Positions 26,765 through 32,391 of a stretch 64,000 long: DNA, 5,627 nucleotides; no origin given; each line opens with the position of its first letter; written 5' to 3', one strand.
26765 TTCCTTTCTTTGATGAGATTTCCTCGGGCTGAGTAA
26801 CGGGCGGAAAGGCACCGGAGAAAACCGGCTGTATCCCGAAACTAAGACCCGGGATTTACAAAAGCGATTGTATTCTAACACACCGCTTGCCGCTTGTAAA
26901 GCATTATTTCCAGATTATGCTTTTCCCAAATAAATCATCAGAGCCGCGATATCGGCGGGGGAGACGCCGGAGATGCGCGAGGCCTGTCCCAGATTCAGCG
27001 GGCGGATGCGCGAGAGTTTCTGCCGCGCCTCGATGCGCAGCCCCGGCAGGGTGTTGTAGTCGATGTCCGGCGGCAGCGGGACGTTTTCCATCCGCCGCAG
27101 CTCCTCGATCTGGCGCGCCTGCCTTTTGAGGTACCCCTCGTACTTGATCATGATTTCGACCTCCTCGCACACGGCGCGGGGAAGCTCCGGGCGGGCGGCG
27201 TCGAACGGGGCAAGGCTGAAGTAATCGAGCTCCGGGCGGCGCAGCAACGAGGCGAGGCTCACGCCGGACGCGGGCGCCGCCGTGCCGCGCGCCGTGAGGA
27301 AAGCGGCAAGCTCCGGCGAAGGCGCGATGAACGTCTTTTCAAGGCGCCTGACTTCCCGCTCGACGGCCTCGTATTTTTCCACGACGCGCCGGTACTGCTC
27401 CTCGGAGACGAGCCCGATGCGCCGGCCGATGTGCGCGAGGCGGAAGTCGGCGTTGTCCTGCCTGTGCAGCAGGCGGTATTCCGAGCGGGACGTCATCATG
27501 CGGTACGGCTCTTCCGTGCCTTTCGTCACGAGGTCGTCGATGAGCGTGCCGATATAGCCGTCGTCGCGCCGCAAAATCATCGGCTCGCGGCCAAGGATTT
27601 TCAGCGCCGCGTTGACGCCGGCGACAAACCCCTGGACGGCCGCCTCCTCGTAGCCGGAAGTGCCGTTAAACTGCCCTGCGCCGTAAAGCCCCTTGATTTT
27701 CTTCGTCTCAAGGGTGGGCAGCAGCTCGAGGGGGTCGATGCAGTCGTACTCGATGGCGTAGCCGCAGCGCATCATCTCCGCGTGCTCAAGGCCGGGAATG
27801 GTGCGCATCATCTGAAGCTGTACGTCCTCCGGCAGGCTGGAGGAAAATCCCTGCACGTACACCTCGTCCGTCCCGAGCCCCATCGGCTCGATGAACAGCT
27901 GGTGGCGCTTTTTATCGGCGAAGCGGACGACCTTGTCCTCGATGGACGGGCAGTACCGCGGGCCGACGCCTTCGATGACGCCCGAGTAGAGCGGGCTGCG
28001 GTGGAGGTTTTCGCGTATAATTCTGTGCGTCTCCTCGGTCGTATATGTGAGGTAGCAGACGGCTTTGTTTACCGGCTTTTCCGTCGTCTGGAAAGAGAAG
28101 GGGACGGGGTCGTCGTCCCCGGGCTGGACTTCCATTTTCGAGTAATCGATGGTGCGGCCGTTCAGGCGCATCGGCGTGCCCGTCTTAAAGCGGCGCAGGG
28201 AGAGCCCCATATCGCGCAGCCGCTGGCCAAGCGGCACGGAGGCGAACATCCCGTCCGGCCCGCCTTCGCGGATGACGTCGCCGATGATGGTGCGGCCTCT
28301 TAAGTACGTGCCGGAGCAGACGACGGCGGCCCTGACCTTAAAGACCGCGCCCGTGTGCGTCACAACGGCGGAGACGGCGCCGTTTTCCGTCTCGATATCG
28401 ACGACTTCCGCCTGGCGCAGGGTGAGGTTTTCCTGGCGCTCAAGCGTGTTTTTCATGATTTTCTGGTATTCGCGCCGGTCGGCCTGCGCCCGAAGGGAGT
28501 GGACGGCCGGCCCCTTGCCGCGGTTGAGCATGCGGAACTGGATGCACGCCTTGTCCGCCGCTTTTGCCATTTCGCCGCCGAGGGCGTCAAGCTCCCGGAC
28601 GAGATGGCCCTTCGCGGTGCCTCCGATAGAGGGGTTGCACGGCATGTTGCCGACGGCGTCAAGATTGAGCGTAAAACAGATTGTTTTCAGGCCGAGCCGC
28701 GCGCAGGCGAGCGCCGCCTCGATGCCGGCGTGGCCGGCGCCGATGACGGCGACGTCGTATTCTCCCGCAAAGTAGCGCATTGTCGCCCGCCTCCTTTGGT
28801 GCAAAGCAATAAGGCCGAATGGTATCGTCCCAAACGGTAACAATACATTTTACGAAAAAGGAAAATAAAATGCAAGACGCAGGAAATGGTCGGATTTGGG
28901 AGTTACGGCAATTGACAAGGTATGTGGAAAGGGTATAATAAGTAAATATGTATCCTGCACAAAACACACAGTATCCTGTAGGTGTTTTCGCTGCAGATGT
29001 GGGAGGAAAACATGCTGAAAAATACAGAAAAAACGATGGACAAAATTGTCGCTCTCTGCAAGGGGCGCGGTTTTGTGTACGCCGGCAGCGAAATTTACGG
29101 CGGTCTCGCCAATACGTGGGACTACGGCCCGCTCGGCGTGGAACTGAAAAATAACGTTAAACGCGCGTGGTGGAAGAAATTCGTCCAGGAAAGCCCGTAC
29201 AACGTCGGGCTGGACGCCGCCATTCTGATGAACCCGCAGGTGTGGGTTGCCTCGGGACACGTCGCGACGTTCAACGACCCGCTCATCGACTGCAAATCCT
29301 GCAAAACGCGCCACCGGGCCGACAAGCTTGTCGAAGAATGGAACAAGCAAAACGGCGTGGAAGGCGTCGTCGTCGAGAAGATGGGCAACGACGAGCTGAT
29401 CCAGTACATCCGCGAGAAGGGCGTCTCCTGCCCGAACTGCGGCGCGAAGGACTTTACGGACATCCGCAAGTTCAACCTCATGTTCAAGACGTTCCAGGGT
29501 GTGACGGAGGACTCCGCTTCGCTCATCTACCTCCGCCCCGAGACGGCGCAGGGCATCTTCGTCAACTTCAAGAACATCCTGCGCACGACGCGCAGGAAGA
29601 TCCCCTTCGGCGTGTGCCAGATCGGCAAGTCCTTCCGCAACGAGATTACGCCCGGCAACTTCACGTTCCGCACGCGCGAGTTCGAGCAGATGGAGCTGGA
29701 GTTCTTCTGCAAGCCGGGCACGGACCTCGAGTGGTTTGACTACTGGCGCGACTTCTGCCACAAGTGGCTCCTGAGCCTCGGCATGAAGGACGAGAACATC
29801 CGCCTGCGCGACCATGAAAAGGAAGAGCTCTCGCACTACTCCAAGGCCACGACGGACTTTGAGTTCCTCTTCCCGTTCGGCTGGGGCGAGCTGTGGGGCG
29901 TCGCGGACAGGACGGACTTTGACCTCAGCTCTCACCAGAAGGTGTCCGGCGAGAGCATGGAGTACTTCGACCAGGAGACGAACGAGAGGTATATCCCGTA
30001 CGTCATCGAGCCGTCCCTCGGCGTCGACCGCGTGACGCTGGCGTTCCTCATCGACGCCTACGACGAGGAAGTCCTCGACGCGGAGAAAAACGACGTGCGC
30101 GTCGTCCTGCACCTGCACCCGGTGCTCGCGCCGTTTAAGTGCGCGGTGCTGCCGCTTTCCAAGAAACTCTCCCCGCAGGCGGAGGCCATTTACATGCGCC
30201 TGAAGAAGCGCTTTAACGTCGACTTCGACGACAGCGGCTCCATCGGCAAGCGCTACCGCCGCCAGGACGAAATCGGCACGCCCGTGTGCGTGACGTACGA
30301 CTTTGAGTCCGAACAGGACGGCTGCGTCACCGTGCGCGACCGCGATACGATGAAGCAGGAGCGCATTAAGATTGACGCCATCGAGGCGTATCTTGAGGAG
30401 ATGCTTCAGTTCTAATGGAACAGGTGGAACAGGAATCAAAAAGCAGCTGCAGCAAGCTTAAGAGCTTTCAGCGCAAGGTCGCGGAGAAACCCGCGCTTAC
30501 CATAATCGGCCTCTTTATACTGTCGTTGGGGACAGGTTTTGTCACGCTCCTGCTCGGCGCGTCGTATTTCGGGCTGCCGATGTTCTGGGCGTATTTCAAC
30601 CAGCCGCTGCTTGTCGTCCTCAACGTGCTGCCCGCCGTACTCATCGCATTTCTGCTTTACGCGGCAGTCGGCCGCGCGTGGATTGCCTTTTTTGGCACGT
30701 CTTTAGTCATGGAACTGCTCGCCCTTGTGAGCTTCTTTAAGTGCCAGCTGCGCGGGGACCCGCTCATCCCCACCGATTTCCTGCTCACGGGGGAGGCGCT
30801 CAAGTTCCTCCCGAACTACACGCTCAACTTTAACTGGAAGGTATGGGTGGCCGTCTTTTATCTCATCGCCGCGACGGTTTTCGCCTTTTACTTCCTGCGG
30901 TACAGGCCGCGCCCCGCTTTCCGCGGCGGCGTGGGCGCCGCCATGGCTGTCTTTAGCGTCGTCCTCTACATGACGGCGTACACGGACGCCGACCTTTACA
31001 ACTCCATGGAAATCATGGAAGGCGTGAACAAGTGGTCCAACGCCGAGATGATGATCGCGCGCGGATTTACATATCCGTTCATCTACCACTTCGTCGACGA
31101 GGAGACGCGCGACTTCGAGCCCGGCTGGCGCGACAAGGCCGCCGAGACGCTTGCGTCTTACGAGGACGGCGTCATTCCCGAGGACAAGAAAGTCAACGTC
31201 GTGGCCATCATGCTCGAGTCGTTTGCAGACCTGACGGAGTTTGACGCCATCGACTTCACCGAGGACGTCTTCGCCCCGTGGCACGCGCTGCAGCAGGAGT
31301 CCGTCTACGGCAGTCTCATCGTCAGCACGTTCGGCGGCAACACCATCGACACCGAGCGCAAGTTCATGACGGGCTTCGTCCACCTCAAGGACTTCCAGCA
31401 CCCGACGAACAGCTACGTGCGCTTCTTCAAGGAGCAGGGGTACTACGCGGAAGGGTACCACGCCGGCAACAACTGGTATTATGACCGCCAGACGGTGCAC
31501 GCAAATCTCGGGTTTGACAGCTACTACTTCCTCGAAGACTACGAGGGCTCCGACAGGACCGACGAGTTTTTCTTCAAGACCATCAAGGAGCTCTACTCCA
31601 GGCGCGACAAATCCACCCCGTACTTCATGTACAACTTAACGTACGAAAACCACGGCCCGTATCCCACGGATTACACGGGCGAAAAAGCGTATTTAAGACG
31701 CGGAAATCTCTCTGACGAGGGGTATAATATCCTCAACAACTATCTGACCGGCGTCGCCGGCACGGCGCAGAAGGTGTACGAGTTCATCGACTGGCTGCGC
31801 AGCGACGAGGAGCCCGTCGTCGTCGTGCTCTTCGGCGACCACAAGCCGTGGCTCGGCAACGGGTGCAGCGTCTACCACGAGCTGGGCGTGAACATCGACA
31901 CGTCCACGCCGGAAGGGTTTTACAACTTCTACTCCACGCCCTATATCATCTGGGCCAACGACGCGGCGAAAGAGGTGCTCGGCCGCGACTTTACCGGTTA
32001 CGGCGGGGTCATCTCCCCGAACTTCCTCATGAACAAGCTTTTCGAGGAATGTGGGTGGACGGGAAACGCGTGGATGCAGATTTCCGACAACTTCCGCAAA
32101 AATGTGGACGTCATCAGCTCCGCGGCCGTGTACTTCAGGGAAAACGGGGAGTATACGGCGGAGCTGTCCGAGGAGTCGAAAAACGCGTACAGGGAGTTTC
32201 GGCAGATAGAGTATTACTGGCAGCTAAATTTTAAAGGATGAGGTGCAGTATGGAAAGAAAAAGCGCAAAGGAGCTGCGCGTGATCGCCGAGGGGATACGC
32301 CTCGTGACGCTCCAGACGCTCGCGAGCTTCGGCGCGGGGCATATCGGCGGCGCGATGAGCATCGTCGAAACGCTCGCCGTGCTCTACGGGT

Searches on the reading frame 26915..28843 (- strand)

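Call 42: search_protein_families(library=pfam, proteins=[window:26915-28843:-], max_evalue=0.00001)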
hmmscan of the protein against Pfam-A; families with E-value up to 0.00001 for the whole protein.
window:26915-28843:- (642 aa): 5 families
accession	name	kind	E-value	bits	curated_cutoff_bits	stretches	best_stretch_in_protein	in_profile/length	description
PF01134.28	GIDA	-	2e-161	537.9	22.1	1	30-419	1-390/391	Glucose inhibited division protein A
PF13932.14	SAM_GIDA_C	-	1.9e-26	92.1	27.1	1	580-636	1-57/57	tRNA modifying enzyme MnmG/GidA C-terminal helical bundle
PF21680.2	GIDA_C_1st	-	5.1e-24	85.3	24.7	1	481-575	1-95/96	tRNA modifying enzyme MnmG/GidA C-terminal helical domain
PF12831.13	FAD_oxidored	-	2.2e-08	34.2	27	1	30-180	1-145/416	FAD dependent oxidoreductase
PF07992.20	Pyr_redox_2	-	6.8e-06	26.1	26.1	0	29-178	1-108/291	Pyridine nucleotide-disulphide oxidoreductase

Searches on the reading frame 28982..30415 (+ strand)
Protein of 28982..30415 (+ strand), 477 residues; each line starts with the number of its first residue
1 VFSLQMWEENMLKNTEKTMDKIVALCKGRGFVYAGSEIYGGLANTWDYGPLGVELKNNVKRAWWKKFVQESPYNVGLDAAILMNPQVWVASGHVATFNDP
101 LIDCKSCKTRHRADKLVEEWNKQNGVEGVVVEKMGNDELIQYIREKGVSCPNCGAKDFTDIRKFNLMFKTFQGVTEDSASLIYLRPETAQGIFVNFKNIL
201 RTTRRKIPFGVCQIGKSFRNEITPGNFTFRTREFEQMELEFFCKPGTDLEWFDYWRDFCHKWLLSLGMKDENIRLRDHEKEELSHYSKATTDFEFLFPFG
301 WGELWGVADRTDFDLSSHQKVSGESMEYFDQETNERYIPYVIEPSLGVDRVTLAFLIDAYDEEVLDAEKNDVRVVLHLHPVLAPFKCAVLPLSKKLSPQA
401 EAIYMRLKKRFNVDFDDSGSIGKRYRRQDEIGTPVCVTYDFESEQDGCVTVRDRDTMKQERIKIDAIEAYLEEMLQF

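Call 42: search_protein_families(library=pfam, proteins=[window:28982-30415:+], max_evalue=0.00001)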
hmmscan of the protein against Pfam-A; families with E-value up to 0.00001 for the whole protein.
window:28982-30415:+ (477 aa): 2 families
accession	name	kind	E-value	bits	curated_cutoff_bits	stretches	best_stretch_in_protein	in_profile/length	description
PF03129.25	HGTP_anticodon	-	8.3e-22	77.6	21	1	386-473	1-93/94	Anticodon binding domain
PF00587.30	tRNA-synt_2b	-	2.5e-12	47.7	29.3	1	180-355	9-175/179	tRNA synthetase class II core domain (G, H, P, S and T)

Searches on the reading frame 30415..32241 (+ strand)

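Call 42: search_protein_families(library=pfam, proteins=[window:30415-32241:+], max_evalue=0.00001)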
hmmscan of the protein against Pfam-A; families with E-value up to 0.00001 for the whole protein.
window:30415-32241:+ (608 aa): 1 family
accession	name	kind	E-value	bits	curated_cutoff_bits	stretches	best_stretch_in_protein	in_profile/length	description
PF00884.28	Sulfatase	-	4.4e-22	79.2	25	1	261-533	2-286/301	Sulfatase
